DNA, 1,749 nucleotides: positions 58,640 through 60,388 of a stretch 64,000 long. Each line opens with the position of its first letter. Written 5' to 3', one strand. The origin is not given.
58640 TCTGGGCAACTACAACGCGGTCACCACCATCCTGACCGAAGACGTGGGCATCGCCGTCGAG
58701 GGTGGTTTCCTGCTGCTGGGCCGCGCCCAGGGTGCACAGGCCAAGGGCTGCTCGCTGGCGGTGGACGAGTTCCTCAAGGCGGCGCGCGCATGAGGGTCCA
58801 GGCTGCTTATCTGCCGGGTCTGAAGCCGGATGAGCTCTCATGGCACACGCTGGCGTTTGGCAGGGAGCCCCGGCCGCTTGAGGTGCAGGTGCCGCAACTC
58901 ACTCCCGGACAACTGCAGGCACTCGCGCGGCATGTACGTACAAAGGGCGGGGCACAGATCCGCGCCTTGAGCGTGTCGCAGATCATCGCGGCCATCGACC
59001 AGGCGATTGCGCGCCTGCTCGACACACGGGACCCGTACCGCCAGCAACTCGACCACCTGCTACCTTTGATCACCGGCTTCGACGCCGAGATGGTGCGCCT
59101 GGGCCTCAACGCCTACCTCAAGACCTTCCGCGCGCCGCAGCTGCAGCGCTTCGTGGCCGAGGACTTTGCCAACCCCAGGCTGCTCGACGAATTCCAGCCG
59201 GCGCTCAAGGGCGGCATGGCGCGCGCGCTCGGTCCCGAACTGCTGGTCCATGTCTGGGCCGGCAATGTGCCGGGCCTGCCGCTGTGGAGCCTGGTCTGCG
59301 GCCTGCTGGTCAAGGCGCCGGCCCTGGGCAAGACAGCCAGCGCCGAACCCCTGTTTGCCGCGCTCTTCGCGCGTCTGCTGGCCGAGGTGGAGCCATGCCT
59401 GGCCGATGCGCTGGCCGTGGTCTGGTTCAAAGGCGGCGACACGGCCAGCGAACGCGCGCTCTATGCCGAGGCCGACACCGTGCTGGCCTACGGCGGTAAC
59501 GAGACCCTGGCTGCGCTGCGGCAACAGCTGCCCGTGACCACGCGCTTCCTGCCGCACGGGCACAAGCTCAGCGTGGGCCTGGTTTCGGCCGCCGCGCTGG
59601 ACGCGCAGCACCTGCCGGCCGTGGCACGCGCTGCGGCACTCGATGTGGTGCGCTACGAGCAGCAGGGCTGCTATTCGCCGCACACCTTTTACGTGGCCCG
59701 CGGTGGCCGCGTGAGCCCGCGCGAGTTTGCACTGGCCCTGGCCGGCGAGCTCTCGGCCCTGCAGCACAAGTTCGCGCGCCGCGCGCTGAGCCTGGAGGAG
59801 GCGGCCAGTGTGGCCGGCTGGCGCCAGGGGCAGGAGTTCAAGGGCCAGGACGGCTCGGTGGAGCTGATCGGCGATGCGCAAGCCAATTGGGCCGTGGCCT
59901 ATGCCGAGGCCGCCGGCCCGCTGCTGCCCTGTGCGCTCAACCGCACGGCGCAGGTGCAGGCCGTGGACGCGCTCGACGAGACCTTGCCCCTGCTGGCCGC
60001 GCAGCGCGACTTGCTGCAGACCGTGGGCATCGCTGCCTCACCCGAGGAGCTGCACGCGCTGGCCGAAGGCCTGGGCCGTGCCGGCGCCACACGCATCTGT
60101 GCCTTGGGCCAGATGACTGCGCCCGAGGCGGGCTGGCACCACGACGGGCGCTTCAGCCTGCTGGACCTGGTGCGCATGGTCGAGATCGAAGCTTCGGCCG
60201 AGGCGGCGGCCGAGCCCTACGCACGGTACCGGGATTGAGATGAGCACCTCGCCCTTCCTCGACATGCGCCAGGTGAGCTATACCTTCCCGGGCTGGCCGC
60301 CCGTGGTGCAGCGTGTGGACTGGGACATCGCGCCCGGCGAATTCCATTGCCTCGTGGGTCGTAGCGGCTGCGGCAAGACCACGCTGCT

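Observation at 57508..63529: TPP riboswitch controlling a LuxE/LuxC carboxylate-reducing pair, a ThiXYZ-like ABC importer and an SDR: candidate undescribed reductive salvage of oxidised thiamine precursors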

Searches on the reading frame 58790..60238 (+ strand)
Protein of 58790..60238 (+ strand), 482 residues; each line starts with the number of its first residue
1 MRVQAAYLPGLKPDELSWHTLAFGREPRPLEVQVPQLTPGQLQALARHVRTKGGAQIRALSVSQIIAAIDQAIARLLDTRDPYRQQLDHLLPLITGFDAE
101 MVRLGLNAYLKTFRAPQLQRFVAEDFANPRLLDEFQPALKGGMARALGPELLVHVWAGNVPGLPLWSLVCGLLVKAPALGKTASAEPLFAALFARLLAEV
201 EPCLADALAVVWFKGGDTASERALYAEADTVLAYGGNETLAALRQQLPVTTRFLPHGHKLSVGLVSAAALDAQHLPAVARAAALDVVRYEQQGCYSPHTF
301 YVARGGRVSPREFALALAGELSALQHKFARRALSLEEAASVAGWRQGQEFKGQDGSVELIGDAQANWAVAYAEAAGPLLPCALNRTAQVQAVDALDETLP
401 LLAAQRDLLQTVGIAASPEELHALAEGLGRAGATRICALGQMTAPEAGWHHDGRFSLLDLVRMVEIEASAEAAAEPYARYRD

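Call 3: search_protein_families(library=pfam, proteins=[window:58790-60238:+])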
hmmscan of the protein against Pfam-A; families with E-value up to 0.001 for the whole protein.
window:58790-60238:+ (482 aa): 1 family
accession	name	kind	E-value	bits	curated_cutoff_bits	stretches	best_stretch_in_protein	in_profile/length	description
PF05893.19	LuxC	-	2.3e-83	280.8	21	1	59-462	3-400/401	Acyl-CoA reductase (LuxC)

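Call 4: search_protein_families(library=ncbifam, proteins=[window:58790-60238:+])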
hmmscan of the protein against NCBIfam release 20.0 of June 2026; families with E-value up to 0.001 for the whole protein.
window:58790-60238:+ (482 aa): 1 family
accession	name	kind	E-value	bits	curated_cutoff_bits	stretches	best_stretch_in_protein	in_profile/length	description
NF052251.1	LCFA_red_LuxC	equivalog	2.1e-23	82.6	750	1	95-468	88-449/478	long-chain-fatty-acyl-CoA reductase LuxC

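Call 8: find_homologous_proteins(query=window:58790-60235:+, max_evalue=1e-10)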
Query window:58790-60235:+ (482 aa): 2061 proteins with E <= 1e-10 among 8000 candidates; the best 120 are listed.
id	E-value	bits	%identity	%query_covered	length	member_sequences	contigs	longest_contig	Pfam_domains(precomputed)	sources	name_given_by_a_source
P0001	0.0e+0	1054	100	100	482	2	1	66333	PF05893.20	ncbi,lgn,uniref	ncbi:MAG: acyl-CoA reductase [Hylemonella sp.]|uniref:acyl-CoA reductase n=1 Tax=Hylemonella sp. Tax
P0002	2.9e-278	942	96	94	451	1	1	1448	PF05893.20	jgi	jgi:hypothetical protein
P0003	1.3e-275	933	89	100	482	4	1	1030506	PF05893.20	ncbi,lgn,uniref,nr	ncbi:MAG: acyl-CoA reductase [Hylemonella sp.]|uniref:acyl-CoA reductase n=1 Tax=Hylemonella sp. Tax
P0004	4.6e-275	931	89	100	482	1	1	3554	PF05893.20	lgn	-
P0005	5.6e-275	931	89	100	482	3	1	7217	PF05893.20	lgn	-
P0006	3.0e-274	928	89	100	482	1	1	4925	PF05893.20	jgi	jgi:hypothetical protein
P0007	1.6e-273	926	89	100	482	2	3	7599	PF05893.20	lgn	-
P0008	1.5e-272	923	89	100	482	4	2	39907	PF05893.20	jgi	jgi:hypothetical protein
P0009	6.0e-272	921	89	100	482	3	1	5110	PF05893.20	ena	-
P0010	1.5e-270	916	87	100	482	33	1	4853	PF05893.20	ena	-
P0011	6.8e-270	914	87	100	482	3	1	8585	PF05893.20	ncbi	-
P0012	6.1e-268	908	87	100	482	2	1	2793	PF05893.20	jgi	jgi:hypothetical protein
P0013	2.5e-263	892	86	100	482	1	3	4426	PF05893.20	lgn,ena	-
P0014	6.6e-251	851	81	100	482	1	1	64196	PF05893.20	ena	-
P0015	8.4e-250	848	81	100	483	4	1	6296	PF05893.20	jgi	jgi:hypothetical protein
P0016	1.3e-249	847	80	100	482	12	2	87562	PF05893.20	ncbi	-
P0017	2.6e-249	846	80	100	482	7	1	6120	PF05893.20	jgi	-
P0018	9.6e-249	844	80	100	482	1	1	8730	PF05893.20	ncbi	-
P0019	1.5e-248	844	80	100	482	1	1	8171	PF05893.20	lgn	-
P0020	2.9e-247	839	80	100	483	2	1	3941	PF05893.20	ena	-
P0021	2.9e-247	839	80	100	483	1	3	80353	PF05893.20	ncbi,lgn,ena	-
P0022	7.7e-247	838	79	100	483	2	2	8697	PF05893.20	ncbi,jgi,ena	jgi:hypothetical protein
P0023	1.3e-246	837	79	100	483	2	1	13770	PF05893.20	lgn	-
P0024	2.2e-245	833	79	100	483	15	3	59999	PF05893.20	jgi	jgi:hypothetical protein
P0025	4.7e-245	832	79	100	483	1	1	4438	PF05893.20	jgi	-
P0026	4.9e-245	832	79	100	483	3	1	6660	PF05893.20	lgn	-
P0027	8.4e-245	831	80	100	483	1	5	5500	PF05893.20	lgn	-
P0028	8.7e-245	831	80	100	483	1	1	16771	PF05893.20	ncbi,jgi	jgi:hypothetical protein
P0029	4.3e-244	829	79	100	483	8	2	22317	PF05893.20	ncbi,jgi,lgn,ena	jgi:hypothetical protein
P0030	4.6e-244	829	79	100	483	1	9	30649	PF05893.20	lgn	-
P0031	8.3e-244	828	80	100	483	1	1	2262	PF05893.20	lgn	-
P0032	8.5e-244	828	79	100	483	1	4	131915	PF05893.20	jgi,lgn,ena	-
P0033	2.2e-243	827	79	100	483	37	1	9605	PF05893.20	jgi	jgi:hypothetical protein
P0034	2.4e-243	826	80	100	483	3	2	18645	PF05893.20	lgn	-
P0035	4.5e-243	826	80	100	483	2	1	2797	PF05893.20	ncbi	-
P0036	2.6e-242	823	78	100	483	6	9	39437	PF05893.20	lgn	-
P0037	3.3e-242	823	79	100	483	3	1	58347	PF05893.20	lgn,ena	-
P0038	4.8e-241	819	78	100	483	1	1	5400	PF05893.20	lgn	-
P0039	4.3e-240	816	80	100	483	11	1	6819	PF05893.20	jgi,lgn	jgi:hypothetical protein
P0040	4.8e-240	816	79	100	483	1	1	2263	PF05893.20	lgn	-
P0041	4.9e-240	816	78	100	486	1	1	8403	PF05893.20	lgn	-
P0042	8.5e-240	815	78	100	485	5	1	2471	PF05893.20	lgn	-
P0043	1.4e-239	814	79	100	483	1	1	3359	PF05893.20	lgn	-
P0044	4.7e-239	812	77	100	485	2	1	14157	PF05893.20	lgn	-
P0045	5.2e-239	812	77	100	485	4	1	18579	PF05893.20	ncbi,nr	ncbi:MAG: acyl-CoA reductase [Burkholderiales bacterium]|nr:acyl-CoA reductase [Burkholderiales bact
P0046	6.2e-239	812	79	100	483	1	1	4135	PF05893.20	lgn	-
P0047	6.6e-239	812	77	100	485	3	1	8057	PF05893.20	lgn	-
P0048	8.1e-239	812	77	100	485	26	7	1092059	PF05893.20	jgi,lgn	-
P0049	8.0e-236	802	78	100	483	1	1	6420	PF05893.20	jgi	jgi:hypothetical protein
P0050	1.0e-235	801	77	99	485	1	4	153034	PF05893.20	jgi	-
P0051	3.7e-235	799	77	100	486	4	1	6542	PF05893.20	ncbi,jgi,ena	jgi:hypothetical protein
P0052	1.0e-234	798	79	100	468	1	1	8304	PF05893.20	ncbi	ncbi:MAG: acyl-CoA reductase [Curvibacter sp.]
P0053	1.3e-233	794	77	100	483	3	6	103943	PF05893.20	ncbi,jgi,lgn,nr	ncbi:MAG: acyl-CoA reductase [Curvibacter sp.]|jgi:hypothetical protein|nr:acyl-CoA reductase [Curvi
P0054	6.3e-227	772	75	100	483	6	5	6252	PF05893.20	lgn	-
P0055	6.8e-224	762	75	100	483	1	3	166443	PF05893.20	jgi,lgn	jgi:hypothetical protein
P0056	3.9e-223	760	72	100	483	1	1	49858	PF05893.20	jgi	-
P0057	6.6e-221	753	73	100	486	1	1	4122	PF05893.20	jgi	-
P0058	4.8e-220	750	82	87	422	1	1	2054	PF05893.20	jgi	jgi:hypothetical protein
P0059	5.3e-219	746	73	99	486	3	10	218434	PF05893.20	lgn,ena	-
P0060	1.9e-206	705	67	100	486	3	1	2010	PF05893.20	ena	-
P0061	5.5e-203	693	67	99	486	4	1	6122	PF05893.20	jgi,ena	-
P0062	7.2e-203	693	66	100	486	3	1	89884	PF05893.20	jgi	-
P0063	8.4e-202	690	66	99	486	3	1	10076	PF05893.20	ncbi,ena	-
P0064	1.4e-201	689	66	100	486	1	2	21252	PF05893.20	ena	-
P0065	2.4e-201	688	66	100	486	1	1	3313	PF05893.20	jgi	jgi:hypothetical protein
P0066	2.4e-200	685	66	100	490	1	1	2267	PF05893.20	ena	-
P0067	5.0e-200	684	65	100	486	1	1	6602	PF05893.20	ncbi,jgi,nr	ncbi:MAG TPA: acyl-CoA reductase [Burkholderiaceae bacterium]|jgi:hypothetical protein|nr:acyl-CoA r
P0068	5.6e-200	684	67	100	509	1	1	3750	PF05893.20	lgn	-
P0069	5.9e-200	683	66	100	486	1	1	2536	PF05893.20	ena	-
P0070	1.5e-199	682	67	100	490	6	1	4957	PF05893.20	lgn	-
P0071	2.9e-198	678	66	99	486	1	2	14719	PF05893.20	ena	-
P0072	8.0e-198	676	66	99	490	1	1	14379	PF05893.20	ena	-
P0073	1.3e-197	676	66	99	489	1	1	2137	PF05893.20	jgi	-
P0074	2.1e-197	675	66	99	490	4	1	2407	PF05893.20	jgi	jgi:Acyl-CoA reductase (LuxC)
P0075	2.4e-197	675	65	99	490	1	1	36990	PF05893.20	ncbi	-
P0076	4.6e-197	674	66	100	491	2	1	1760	PF05893.20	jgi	jgi:hypothetical protein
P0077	1.0e-196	673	66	99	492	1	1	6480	PF05893.20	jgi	jgi:acyl-CoA reductase LuxC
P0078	1.5e-196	672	66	99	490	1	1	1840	PF05893.20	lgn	-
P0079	7.7e-196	670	65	99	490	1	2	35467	PF05893.20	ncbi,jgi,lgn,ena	jgi:hypothetical protein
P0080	1.5e-195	669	65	99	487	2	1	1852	PF05893.20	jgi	jgi:hypothetical protein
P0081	2.3e-195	668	65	99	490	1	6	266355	PF05893.20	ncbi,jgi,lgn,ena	-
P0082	3.2e-195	668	65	100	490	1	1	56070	PF05893.20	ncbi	-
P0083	3.3e-195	668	66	99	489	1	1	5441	PF05893.20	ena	-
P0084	4.1e-195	667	64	100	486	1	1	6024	PF05893.20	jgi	jgi:hypothetical protein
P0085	5.9e-195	667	66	99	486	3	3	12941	PF05893.20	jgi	jgi:hypothetical protein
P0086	6.1e-195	667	66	99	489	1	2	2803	PF05893.20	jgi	jgi:hypothetical protein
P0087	9.5e-195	666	66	100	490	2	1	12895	PF05893.20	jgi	jgi:hypothetical protein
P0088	1.3e-194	666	65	99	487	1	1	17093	PF05893.20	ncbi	-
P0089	1.3e-194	666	64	100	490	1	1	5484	PF05893.20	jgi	jgi:hypothetical protein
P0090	1.5e-194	666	64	99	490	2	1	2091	PF05893.20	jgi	jgi:hypothetical protein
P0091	2.6e-194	665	65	99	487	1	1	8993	PF05893.20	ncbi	-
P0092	2.8e-194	665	66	99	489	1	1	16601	PF05893.20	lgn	-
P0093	2.9e-194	665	64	99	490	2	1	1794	PF05893.20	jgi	jgi:hypothetical protein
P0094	3.1e-194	665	65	99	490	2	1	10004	PF05893.20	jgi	jgi:hypothetical protein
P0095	6.5e-194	664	66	99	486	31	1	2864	PF05893.20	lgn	-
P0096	7.5e-194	663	64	100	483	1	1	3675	PF05893.20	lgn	-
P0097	1.0e-193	663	65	99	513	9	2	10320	PF05893.20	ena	-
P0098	1.4e-193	662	65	100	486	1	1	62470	PF05893.20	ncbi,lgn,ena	-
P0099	2.5e-193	662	65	99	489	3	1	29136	PF05893.20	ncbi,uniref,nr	ncbi:acyl-CoA reductase [Ramlibacter sp.]|uniref:acyl-CoA reductase n=1 Tax=Ramlibacter sp. TaxID=19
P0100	2.5e-193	662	64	99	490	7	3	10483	PF05893.20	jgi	jgi:hypothetical protein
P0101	2.9e-193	661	64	99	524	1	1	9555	PF05893.20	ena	-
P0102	4.7e-193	661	63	99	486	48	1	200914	PF05893.20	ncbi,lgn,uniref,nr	ncbi:acyl-CoA reductase [Achromobacter kerstersii]|uniref:Acyl-CoA reductase n=1 Tax=Achromobacter k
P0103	7.8e-193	660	64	99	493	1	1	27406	PF05893.20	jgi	jgi:hypothetical protein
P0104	8.6e-193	660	63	100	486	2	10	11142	PF05893.20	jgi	jgi:hypothetical protein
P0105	1.0e-192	660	64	99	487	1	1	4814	PF05893.20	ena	-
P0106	1.4e-192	659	64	99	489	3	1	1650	PF05893.20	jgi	jgi:hypothetical protein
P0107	1.4e-192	659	66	99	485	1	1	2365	PF05893.20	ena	-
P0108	1.6e-192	659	65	99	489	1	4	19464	PF05893.20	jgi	-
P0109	2.1e-192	659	65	99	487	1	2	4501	PF05893.20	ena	-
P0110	2.4e-192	658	65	96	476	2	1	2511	PF05893.20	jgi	jgi:hypothetical protein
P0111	2.5e-192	658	65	99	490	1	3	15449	PF05893.20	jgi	jgi:hypothetical protein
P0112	3.3e-192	658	63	99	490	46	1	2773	PF05893.20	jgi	jgi:hypothetical protein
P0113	3.5e-192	658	64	99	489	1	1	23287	PF05893.20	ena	-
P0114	4.0e-192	658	64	99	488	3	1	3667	PF05893.20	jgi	jgi:hypothetical protein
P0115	4.2e-192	658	63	99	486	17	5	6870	PF05893.20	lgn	-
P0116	4.3e-192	657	63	100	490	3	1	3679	PF05893.20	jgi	jgi:hypothetical protein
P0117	4.7e-192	657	65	99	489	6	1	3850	PF05893.20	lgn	-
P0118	4.9e-192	657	64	99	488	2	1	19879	PF05893.20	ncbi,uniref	ncbi:acyl-CoA reductase [Ramlibacter sp.]|uniref:acyl-CoA reductase n=1 Tax=Ramlibacter sp. TaxID=19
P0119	5.5e-192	657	64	99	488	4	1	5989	PF05893.20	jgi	jgi:hypothetical protein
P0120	5.6e-192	657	65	99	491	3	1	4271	PF05893.20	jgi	jgi:hypothetical protein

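Call 9: find_related_loci(query=window:58790-60235:+, collection=genome_contigs, flank=8000)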
Query window:58790-60235:+ (482 aa) in genome_contigs; peptide patterns used: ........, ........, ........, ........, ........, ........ (x = any residue, [..] = any of these).
580 stretches matched a pattern; 497 encode a relative of the query (tblastn E <= 1e-3); the best 80 are kept; 80 distinct loci.
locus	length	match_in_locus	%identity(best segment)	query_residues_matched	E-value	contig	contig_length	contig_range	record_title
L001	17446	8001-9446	89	1-482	0e+0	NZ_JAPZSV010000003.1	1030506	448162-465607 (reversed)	MAG: Hylemonella sp. isolate LE19-195.1A c_000000004241, whole genome shotgun sequence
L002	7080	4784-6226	90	2-482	0e+0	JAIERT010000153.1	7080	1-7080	MAG: Burkholderiaceae bacterium isolate co.spades.METABAT.1kb_144 c_000000417153, whole genome shotgun sequence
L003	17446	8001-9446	89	1-482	0e+0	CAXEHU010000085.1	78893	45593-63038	MAG TPA_asm: uncultured Curvibacter sp. isolate ERR598995_binner12_Refined_57 genome assembly, contig: ERZ842408.777906,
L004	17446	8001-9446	89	1-482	0e+0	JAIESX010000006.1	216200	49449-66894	MAG: Burkholderiaceae bacterium isolate co.spades.METABAT.2.5kb_115 c_000000445137, whole genome shotgun sequence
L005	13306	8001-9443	80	1-480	0e+0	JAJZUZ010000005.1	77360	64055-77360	MAG: Proteobacteria bacterium isolate SKS4.bin78 NODE_501_length_77360_cov_5.483886, whole genome shotgun sequence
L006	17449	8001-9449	80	1-482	0e+0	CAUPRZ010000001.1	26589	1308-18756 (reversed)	MAG: uncultured Hylemonella sp. isolate m16-metabat.2 genome assembly, contig: m16-c182, whole genome shotgun sequence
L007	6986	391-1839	80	1-482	0e+0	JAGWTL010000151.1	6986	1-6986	MAG: Burkholderiales bacterium isolate REEB372 contig-150_12367, whole genome shotgun sequence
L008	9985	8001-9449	79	1-482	0e+0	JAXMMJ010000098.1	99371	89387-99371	MAG: Hylemonella sp. isolate NC_metabat.bin.5 k141_126880, whole genome shotgun sequence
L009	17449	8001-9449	79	1-482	0e+0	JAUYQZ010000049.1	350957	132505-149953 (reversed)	MAG: Hylemonella sp. isolate C5_concoct.bin.34 C5_k141_88887, whole genome shotgun sequence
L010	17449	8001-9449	80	1-482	0e+0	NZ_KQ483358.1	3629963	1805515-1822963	Curvibacter sp. PAE-UM Scaffold1, whole genome shotgun sequence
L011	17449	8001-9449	80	1-482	0e+0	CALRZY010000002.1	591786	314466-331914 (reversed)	MAG: Curvibacter sp. AEP1-3 isolate JJ-MO2A5-297-2-mx-bin684 genome assembly, contig: JJ-MO2A5-297-C2, whole genome shot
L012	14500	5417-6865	78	1-482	0e+0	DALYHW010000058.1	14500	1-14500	MAG TPA_asm: Hylemonella sp. isolate CTOTU46575 NODE_272_length_14500_cov_4.832883, whole genome shotgun sequence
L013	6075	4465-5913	79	1-482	0e+0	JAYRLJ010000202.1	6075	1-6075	MAG: Hylemonella sp. isolate XM2_XAASGE1bin.4 NODE_5428_length_6075_cov_1.708642, whole genome shotgun sequence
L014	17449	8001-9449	80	1-482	0e+0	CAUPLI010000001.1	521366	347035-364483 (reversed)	MAG: uncultured Hylemonella sp. isolate m11-metabat.7 genome assembly, contig: m11-c1, whole genome shotgun sequence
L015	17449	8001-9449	80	1-482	0e+0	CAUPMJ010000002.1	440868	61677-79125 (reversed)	MAG: uncultured Hylemonella sp. isolate m10-metabat.1 genome assembly, contig: m10-c3, whole genome shotgun sequence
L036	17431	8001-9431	64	5-480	0e+0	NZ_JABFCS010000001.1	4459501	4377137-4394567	Ramlibacter montanisoli strain B156 1, whole genome shotgun sequence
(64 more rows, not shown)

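Call 22: search_protein_families(library=pfam, proteins=[L036:6074-6907:+])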
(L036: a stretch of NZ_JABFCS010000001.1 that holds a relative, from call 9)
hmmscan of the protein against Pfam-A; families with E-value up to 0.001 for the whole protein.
L036:6074-6907:+ (278 aa): 2 families
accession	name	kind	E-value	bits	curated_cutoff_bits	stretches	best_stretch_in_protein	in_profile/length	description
PF08543.17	Phos_pyr_kin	-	3.3e-94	315.3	27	1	18-264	1-245/246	Phosphomethylpyrimidine kinase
PF00294.29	PfkB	-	9.9e-10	38.7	25.8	1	90-242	146-283/302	pfkB family carbohydrate kinase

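Call 30: find_encoding_contigs(protein=P0099, flank=10000, max_places=3)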
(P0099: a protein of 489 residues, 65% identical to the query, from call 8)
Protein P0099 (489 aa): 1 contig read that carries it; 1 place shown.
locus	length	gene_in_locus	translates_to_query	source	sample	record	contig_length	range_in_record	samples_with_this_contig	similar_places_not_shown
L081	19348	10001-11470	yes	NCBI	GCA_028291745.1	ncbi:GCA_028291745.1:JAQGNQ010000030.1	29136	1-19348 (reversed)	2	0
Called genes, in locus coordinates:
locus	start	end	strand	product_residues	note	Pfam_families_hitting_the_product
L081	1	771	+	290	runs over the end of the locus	PF00512:HisKA, PF02518:HATPase_c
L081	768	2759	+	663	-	PF00072:Response_reg, PF00989:PAS, PF08448:PAS_4, PF13188:PAS_8, PF13426:PAS_9 (weak), PF00512:HisKA, PF02518:HATPase_c, PF00072:Response_reg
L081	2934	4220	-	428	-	PF01590:GAF, PF00563:EAL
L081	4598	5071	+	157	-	PF00254:FKBP_C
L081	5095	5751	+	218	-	PF02798:GST_N, PF13409:GST_N_2, PF13417:GST_N_3, PF00043:GST_C, PF14497:GST_C_3 (weak), PF13410:GST_C_2 (weak)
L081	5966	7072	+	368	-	PF08240:ADH_N, PF00107:ADH_zinc_N, PF13602:ADH_zinc_N_2 (weak)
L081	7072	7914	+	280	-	PF00756:Esterase, PF10503:Esterase_PHB (faint), PF12146:Hydrolase_4 (weak), PF07224:Chlorophyllase (weak), PF00326:Peptidase_S9 (weak)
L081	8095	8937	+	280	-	PF08543:Phos_pyr_kin, PF00294:PfkB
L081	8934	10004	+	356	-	PF04443:LuxE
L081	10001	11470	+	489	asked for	PF05893:LuxC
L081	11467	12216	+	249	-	PF00005:ABC_tran, PF13304:AAA_21 (faint)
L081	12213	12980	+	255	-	PF00528:BPD_transp_1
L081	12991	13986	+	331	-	PF13379:NMT1_2, PF09084:NMT1, PF12974:Phosphonate-bd, PF16868:NMT1_3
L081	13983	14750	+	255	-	PF00106:adh_short, PF23441:SDR (weak), PF13561:adh_short_C2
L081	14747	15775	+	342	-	PF02581:TMP-TENI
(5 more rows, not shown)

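Call 32: search_solved_structures(query=window:58790-60235:+, max_evalue=0.01, show_alignments=1)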
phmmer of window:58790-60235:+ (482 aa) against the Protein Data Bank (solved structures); distinct sequences matched with E-value up to 0.01: 1.
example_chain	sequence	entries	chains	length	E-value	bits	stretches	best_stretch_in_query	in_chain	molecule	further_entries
7xc6_A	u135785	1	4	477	3.9e-17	65.8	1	81-467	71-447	Long-chain acyl-protein thioester reductase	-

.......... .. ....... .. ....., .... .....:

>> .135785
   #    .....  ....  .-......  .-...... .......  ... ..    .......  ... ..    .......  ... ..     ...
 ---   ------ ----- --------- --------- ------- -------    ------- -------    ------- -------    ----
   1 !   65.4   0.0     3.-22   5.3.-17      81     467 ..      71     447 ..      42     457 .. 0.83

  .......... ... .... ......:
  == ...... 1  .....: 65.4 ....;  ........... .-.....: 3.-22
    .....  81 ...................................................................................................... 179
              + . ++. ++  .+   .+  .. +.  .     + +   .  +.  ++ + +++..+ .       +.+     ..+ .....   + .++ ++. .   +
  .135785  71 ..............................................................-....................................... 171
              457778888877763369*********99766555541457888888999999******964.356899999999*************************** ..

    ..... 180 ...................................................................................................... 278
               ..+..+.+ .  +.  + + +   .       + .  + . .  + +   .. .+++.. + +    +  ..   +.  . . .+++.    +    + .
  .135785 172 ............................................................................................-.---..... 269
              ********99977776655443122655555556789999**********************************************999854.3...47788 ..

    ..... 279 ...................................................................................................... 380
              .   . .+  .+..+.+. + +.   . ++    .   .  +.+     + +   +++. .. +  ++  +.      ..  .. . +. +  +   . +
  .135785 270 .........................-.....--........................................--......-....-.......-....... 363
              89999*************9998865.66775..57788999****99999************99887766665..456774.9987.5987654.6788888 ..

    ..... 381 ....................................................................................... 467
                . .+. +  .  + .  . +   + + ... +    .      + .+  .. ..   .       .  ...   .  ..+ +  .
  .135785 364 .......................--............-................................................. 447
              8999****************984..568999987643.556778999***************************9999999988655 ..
